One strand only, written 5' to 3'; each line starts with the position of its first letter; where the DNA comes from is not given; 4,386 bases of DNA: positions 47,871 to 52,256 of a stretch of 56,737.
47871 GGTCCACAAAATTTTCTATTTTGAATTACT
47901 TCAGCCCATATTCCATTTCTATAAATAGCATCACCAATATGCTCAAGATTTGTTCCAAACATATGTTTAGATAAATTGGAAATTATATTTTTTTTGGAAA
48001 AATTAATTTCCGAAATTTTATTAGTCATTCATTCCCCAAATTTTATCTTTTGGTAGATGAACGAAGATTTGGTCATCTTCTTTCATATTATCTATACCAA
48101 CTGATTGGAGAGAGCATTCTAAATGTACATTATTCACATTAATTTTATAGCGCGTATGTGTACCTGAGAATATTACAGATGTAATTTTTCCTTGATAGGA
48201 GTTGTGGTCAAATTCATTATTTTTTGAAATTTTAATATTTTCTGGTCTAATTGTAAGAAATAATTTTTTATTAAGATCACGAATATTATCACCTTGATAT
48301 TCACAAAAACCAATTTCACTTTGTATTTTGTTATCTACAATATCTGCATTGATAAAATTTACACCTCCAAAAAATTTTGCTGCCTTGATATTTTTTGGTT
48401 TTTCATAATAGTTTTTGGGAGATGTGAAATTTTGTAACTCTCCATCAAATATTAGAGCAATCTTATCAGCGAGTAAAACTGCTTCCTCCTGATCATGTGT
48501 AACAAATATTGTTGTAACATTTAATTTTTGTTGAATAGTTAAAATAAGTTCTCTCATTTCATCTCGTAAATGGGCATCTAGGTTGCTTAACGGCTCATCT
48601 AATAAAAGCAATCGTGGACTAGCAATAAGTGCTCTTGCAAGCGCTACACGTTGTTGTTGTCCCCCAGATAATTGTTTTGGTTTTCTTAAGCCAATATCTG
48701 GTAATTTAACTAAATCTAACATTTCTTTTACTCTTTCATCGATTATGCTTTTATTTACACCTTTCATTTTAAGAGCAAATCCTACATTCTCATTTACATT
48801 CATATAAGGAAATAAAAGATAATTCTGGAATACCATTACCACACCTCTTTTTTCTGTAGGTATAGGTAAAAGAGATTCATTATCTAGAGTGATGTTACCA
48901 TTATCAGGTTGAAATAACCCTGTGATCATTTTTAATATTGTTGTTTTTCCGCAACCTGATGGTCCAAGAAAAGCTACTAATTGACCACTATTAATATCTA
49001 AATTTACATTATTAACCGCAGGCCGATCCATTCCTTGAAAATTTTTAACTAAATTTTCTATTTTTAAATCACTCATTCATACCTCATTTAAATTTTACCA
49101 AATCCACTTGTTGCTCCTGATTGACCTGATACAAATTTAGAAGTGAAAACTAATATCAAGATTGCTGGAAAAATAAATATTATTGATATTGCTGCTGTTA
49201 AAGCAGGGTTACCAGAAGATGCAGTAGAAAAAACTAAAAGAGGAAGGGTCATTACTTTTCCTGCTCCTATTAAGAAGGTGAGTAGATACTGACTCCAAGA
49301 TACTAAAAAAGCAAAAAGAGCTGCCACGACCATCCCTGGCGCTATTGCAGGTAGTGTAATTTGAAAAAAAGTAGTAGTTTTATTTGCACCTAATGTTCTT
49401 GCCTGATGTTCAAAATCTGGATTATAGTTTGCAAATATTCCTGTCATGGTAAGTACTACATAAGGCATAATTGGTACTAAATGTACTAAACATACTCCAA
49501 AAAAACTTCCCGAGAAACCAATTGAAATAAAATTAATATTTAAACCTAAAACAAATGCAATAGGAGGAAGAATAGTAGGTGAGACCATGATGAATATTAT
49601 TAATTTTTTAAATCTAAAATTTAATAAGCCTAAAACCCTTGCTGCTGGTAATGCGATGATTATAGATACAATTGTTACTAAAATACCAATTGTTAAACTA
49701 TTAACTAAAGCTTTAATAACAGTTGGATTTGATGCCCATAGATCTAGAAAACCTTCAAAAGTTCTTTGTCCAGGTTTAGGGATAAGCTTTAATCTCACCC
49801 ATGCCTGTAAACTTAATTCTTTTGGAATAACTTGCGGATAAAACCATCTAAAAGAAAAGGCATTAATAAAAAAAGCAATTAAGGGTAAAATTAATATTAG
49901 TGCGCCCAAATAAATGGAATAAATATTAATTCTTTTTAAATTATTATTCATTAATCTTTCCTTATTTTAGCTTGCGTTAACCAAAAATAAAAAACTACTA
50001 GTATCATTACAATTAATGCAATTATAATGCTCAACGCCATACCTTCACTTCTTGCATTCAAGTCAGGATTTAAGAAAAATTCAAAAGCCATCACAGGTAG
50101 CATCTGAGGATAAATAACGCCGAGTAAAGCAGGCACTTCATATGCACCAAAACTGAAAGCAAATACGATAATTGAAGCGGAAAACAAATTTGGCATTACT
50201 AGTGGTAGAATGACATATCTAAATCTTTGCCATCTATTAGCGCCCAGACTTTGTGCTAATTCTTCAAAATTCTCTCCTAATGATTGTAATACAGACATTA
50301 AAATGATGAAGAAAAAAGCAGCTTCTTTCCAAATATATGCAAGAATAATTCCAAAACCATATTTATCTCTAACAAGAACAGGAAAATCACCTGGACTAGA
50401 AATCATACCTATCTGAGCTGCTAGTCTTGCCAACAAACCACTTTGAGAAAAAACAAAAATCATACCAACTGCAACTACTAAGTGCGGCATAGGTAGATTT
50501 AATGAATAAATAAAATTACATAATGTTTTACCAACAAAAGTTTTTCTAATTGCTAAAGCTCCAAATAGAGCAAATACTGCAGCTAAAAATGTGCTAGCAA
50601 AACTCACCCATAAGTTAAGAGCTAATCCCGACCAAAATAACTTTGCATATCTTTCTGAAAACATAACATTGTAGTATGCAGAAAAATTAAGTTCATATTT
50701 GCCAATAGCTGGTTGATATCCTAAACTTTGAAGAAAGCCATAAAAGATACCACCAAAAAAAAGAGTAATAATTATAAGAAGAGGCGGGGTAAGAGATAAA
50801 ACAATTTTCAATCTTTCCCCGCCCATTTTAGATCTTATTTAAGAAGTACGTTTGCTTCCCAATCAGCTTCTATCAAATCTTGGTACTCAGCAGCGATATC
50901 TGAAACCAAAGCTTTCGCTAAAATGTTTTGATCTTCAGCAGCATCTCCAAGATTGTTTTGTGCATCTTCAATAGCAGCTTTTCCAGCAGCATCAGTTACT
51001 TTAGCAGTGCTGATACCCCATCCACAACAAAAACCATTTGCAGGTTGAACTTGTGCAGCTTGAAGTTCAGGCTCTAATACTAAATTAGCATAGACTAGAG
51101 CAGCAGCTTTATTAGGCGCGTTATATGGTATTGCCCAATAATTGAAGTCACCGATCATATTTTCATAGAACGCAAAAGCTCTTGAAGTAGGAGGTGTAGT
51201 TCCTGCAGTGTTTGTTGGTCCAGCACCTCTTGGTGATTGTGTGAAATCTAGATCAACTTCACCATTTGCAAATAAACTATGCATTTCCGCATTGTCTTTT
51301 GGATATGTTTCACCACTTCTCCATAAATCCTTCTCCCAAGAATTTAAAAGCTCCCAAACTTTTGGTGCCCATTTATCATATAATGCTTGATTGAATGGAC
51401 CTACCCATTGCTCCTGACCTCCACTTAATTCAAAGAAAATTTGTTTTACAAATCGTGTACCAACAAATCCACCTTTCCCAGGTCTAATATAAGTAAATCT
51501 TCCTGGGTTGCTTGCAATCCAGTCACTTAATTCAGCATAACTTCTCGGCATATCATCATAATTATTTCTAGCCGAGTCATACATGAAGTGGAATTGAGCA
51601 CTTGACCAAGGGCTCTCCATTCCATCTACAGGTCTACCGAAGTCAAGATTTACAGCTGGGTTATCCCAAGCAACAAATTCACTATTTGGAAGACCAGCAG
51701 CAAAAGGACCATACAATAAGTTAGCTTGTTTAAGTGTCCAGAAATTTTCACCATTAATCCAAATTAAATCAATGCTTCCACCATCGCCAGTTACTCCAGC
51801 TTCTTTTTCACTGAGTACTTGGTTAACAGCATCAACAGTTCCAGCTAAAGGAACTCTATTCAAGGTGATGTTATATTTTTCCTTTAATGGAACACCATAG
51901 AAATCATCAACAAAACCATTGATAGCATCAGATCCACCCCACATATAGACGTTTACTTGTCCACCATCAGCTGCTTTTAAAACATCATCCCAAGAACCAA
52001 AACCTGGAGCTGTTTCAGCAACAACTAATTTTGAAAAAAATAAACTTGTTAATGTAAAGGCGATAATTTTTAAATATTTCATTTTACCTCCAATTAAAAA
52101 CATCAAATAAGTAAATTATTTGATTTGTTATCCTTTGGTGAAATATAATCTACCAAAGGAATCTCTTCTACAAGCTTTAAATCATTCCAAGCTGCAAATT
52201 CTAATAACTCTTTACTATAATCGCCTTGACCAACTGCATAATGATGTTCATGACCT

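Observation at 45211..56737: Candidate uncharacterised glycoside/pentofuranoside catabolic system bracketed by two GntR regulators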

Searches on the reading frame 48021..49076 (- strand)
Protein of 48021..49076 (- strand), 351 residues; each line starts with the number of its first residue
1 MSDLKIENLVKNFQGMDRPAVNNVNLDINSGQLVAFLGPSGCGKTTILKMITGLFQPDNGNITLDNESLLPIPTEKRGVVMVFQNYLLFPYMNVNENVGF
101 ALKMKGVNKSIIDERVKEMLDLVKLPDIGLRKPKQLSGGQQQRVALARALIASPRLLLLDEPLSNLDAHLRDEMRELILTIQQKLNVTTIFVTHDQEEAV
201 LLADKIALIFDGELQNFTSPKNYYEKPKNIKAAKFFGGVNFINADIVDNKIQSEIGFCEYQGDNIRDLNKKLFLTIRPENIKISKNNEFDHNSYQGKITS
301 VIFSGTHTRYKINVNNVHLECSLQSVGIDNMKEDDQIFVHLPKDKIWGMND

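Call 4: search_protein_families(library=pfam, proteins=[window:48021-49076:-], max_evalue=0.01)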
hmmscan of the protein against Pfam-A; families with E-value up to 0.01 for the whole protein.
window:48021-49076:- (351 aa): 8 families
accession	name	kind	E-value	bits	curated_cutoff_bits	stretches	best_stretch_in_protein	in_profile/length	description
PF00005.33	ABC_tran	-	4.8e-38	131.3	25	1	21-163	1-136/137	ABC transporter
PF13304.12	AAA_21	-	3.1e-08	34.5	27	1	102-196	200-300/304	AAA domain, putative AbiEii toxin, Type IV TA system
PF08402.16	TOBE_2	-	5.6e-08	33.2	21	1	274-346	1-73/76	TOBE domain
PF02463.25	SMC_N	-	0.00021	21.2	40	1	32-207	25-209/220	RecF/RecN/SMC N terminal domain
PF13476.12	AAA_23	-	0.00088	20.4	27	1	12-54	6-42/201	AAA domain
PF13401.12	AAA_22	-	0.003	18.3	27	0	31-191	5-120/130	AAA domain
PF06745.19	ATPase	-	0.0079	16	26.6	0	167-198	137-168/231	KaiC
PF24389.1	ORC-CDC6-like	-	0.0079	15.4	27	0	28-53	29-54/571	ORC-CDC6-like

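Call 6: search_protein_families(library=ncbifam, proteins=[window:48021-49076:-], max_evalue=0.001)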
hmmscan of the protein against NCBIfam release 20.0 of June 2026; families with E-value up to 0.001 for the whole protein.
window:48021-49076:- (351 aa): 189 families (the best 25 are shown)
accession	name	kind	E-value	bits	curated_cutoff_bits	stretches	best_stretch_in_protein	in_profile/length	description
TIGR03265.1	PhnT2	equivalog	9.8e-99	330.9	457.7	1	3-335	4-338/353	putative 2-aminoethylphosphonate ABC transporter ATP-binding protein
NF006987.0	PRK09452.1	equivalog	8e-97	324.3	482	1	5-346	19-360/378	spermidine/putrescine ABC transporter ATP-binding protein PotA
TIGR01187.1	potA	subfamily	3.7e-93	312.2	355.6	1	37-317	2-289/325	polyamine ABC transporter ATP-binding protein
NF043075.1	MMSYN1_0197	equivalog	7.1e-91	304.7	550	1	4-347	3-337/341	spermidine/putrescine ABC transporter ATP-binding protein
NF040933.2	ABC_arch_GlcV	equivalog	1.4e-87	293.9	450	1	4-346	3-354/357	glucose ABC transporter ATP-binding protein GlcV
NF008653.0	PRK11650.1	subfamily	7.4e-85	285.1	432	1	1-346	1-344/357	sn-glycerol-3-phosphate ABC transporter ATP-binding protein UgpC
NF008513.0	PRK11432.1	equivalog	5e-84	282.2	496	1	5-343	8-341/351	ferric ABC transporter ATP-binding protein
NF040840.2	tungstate_WtpC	equivalog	3.2e-81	273.3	440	1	4-325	2-321/347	tungstate ABC transporter ATP-binding protein WtpC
TIGR03258.1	PhnT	equivalog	2.5e-77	260.3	499.15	1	5-317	10-326/359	2-aminoethylphosphonate ABC transport system ATP-binding subunit PhnT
NF008233.0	PRK11000.1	equivalog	2.5e-75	253.6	568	1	1-345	1-349/369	maltose/maltodextrin ABC transporter ATP-binding protein MalK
NF008621.0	PRK11607.1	equivalog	1.3e-74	251.3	613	1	4-317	20-339/377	putrescine ABC transporter ATP-binding subunit PotG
TIGR00968.1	3a0106s01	subfamily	5.8e-72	242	342.75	1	5-240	2-235/237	sulfate ABC transporter ATP-binding protein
NF008105.0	PRK10851.1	equivalog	1.4e-68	231.3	502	1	4-316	3-314/362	sulfate/thiosulfate ABC transporter ATP-binding protein CysA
TIGR01186.1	proV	subfamily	1.7e-59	201.7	326.6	1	19-246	7-240/363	betaine/proline/choline family ABC transporter ATP-binding protein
NF008421.0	PRK11248.1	equivalog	2.3e-59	200.9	357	1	4-210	2-203/255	taurine ABC transporter ATP-binding subunit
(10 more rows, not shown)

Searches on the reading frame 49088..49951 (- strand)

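Call 4: search_protein_families(library=pfam, proteins=[window:49088-49951:-], max_evalue=0.01)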
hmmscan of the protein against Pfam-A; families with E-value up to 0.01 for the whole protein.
window:49088-49951:- (287 aa): 1 family
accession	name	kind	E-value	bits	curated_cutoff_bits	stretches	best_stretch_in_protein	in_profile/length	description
PF00528.27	BPD_transp_1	-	9.4e-09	35.7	26.4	1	98-268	3-169/184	Binding-protein-dependent transport system inner membrane component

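Call 6: search_protein_families(library=ncbifam, proteins=[window:49088-49951:-], max_evalue=0.001)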
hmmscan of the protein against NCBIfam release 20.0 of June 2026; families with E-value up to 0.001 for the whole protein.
window:49088-49951:- (287 aa): 25 families
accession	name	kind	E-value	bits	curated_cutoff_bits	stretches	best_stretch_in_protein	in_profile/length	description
NF007047.0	PRK09500.1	equivalog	9.7e-19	68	326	1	73-274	51-251/257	spermidine/putrescine ABC transporter permease PotC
TIGR02141.1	modB_ABC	equivalog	8.7e-16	58.2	182.6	1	85-270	3-202/208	molybdate ABC transporter permease subunit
TIGR01581.1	Mo_ABC_porter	hypoth_equivalog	1.4e-15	57.4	210.3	1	75-268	16-224/225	ABC transporter permease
NF040839.1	tungstate_WtpB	equivalog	2.7e-14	53.4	340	1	74-269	38-243/251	tungstate ABC transporter permease WtpB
NF007889.0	PRK10592.1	equivalog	1.1e-13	51.5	476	1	75-266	58-257/281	putrescine ABC transporter permease PotI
NF043074.1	MMSYN1_0196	equivalog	5.6e-13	48.8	350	1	64-276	50-264/277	spermidine/putrescine ABC transporter permease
TIGR00969.1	3a0106s02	subfamily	3.9e-12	46.2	240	1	62-271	44-267/272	sulfate ABC transporter permease subunit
TIGR03255.1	PhnV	equivalog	1.1e-11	44.9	358.7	1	79-268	65-259/270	2-aminoethylphosphonate ABC transport system, membrane component PhnV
NF006939.0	PRK09421.1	equivalog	2.8e-11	43.3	262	1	77-265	7-212/230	molybdate ABC transporter permease subunit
TIGR03262.1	PhnU2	equivalog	4.8e-11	42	593.25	1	72-269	46-252/546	putative 2-aminoethylphosphonate ABC transporter permease subunit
TIGR02139.1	permease_CysT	equivalog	7.5e-11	42.1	246.1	1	56-271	27-256/265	sulfate ABC transporter permease subunit CysT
NF007044.0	PRK09497.1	equivalog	1.5e-10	41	348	1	156-269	158-271/285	spermidine/putrescine ABC transporter permease PotB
NF011624.0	PRK15050.1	equivalog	1.8e-09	37.1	247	1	142-256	153-268/297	2-aminoethylphosphonate ABC transporter permease subunit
NF043073.1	MMSYN1_0195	equivalog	4.3e-09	35.1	1250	1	73-231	50-208/1021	spermidine/putrescine ABC transporter permease/substrate-binding protein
NF008208.0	PRK10971.1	equivalog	1.7e-07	31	415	1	74-267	52-261/277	sulfate/thiosulfate ABC transporter permease CysT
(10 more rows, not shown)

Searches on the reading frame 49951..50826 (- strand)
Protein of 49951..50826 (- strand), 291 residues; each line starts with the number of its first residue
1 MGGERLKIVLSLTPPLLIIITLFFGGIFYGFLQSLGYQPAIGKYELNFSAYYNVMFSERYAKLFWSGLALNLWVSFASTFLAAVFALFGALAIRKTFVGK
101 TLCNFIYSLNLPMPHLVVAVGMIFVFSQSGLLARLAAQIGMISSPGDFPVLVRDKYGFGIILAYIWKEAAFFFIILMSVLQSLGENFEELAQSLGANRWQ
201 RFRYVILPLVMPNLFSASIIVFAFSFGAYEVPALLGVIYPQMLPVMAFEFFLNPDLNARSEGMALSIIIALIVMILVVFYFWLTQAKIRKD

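Call 4: search_protein_families(library=pfam, proteins=[window:49951-50826:-], max_evalue=0.01)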
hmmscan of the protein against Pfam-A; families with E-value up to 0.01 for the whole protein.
window:49951-50826:- (291 aa): 1 family
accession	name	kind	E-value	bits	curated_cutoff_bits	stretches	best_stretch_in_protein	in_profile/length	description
PF00528.27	BPD_transp_1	-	8.9e-16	58.6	26.4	1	87-283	6-174/184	Binding-protein-dependent transport system inner membrane component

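Call 6: search_protein_families(library=ncbifam, proteins=[window:49951-50826:-], max_evalue=0.001)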
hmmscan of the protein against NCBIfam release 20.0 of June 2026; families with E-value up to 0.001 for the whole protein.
window:49951-50826:- (291 aa): 29 families (the best 25 are shown)
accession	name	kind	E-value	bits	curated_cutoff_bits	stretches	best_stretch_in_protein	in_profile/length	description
NF040839.1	tungstate_WtpB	equivalog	3.1e-16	59.8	340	1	64-280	42-244/251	tungstate ABC transporter permease WtpB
TIGR00969.1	3a0106s02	subfamily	1.2e-15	57.7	240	1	62-276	57-265/272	sulfate ABC transporter permease subunit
TIGR03262.1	PhnU2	equivalog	4.1e-15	55.4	593.25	1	64-289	52-258/546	putative 2-aminoethylphosphonate ABC transporter permease subunit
NF011624.0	PRK15050.1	equivalog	8.8e-15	54.6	247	1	6-271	22-276/297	2-aminoethylphosphonate ABC transporter permease subunit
NF007044.0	PRK09497.1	equivalog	1.1e-14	54.6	348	1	43-288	45-278/285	spermidine/putrescine ABC transporter permease PotB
TIGR01581.1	Mo_ABC_porter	hypoth_equivalog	1.2e-14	54.3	210.3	1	66-276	21-222/225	ABC transporter permease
TIGR02139.1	permease_CysT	equivalog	2e-14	53.8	246.1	1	46-278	34-253/265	sulfate ABC transporter permease subunit CysT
NF008208.0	PRK10971.1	equivalog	2.4e-13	50.2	415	1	71-260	63-246/277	sulfate/thiosulfate ABC transporter permease CysT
TIGR03226.1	PhnU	equivalog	9.2e-13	48.3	283.45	1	13-273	47-296/311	2-aminoethylphosphonate ABC transporter permease subunit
NF006951.0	PRK09433.1-2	equivalog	1.6e-12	46.8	788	1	52-236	43-218/535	thiamine/thiamine pyrophosphate ABC transporter permease ThiP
TIGR02141.1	modB_ABC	equivalog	5.1e-12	45.9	182.6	1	70-279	2-202/208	molybdate ABC transporter permease subunit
NF006954.0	PRK09433.1-5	equivalog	1.6e-11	43.6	821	1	71-231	51-205/530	thiamine/thiamine pyrophosphate ABC transporter permease ThiP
NF006939.0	PRK09421.1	equivalog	3.9e-11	42.8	262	1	64-286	8-223/230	molybdate ABC transporter permease subunit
TIGR01253.1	thiP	equivalog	6.7e-11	41.9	395.1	1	64-237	45-212/519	thiamine/thiamine pyrophosphate ABC transporter permease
TIGR03255.1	PhnV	equivalog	4.7e-10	39.6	358.7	1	51-277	51-258/270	2-aminoethylphosphonate ABC transport system, membrane component PhnV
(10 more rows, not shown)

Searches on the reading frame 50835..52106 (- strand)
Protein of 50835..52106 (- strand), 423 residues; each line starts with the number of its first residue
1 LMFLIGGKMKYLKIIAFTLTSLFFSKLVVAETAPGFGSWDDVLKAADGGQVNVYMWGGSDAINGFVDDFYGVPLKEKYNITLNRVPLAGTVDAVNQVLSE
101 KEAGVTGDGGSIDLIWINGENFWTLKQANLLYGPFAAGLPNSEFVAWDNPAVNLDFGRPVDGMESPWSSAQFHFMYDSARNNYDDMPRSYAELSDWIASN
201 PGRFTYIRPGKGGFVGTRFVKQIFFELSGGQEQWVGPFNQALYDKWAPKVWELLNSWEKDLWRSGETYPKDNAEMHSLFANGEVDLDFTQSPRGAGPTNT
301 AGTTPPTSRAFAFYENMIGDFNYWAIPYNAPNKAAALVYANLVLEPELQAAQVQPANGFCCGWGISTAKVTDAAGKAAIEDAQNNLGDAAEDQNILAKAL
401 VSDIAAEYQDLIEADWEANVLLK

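Call 4: search_protein_families(library=pfam, proteins=[window:50835-52106:-], max_evalue=0.01)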
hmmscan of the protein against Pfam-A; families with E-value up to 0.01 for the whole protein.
window:50835-52106:- (423 aa): 1 family
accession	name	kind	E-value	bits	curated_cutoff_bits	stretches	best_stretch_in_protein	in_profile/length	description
PF13416.11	SBP_bac_8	-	4.1e-14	53.5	27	1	74-357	6-256/279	Bacterial extracellular solute-binding protein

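Call 6: search_protein_families(library=ncbifam, proteins=[window:50835-52106:-], max_evalue=0.001)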
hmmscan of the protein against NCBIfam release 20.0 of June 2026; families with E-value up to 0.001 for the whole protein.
window:50835-52106:- (423 aa): 1 family
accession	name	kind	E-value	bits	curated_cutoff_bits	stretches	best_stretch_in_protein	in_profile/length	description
NF008633.1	PRK11622.1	subfamily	1.1e-113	380.1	203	1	20-419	8-395/397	ABC transporter substrate-binding protein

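Call 33: search_solved_structures(query=window:50835-52106:-, max_evalue=0.01)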
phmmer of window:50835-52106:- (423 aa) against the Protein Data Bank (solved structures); distinct sequences matched with E-value up to 0.01: 0.

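Call 86: predict_structure(protein=window:50835-52106:-)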
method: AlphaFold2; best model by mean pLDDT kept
length: 423 residues; sequences in the alignment: 1
mean_pLDDT: 35.2   pTM: 0.26
mean pLDDT of the five models: 35.2, 33.6, 32.3, 30.8, 27.3
residues with pLDDT >= 90: 0; 70-90: 0; 50-70: 35; < 50: 388
segments of 3 or more residues with pLDDT < 50: 1-38, 57-75, 86-89, 91-95, 97-110, 117-423
pLDDT, mean of each block of 10 residues (from residue 1): 35 30 29 37 55 51 44 50 50 48 40 49 40 33 31 26 26 28 34 41 28 29 34 37 37 34 33 31 27 26 27 30 29 29 29 27 30 41 40 32 34 35 32
secondary structure, 60 per line:
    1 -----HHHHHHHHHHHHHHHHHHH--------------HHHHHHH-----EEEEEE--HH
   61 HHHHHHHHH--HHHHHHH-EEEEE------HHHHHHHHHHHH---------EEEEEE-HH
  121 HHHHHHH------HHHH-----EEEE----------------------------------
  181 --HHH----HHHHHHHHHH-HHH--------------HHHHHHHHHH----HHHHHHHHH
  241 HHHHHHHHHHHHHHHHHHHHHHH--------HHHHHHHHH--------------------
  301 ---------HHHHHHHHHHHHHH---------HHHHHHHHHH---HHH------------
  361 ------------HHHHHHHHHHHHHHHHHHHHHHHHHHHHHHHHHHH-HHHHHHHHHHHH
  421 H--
elements in order: H6-24 H39-45 E51-56 H59-69 H72-78 E80-84 H91-102 E112-117 H119-127 H134-137 E143-146 H190-199 H218-227 H232-263 H272-280 H310-323 H333-342 H373-407 H409-421
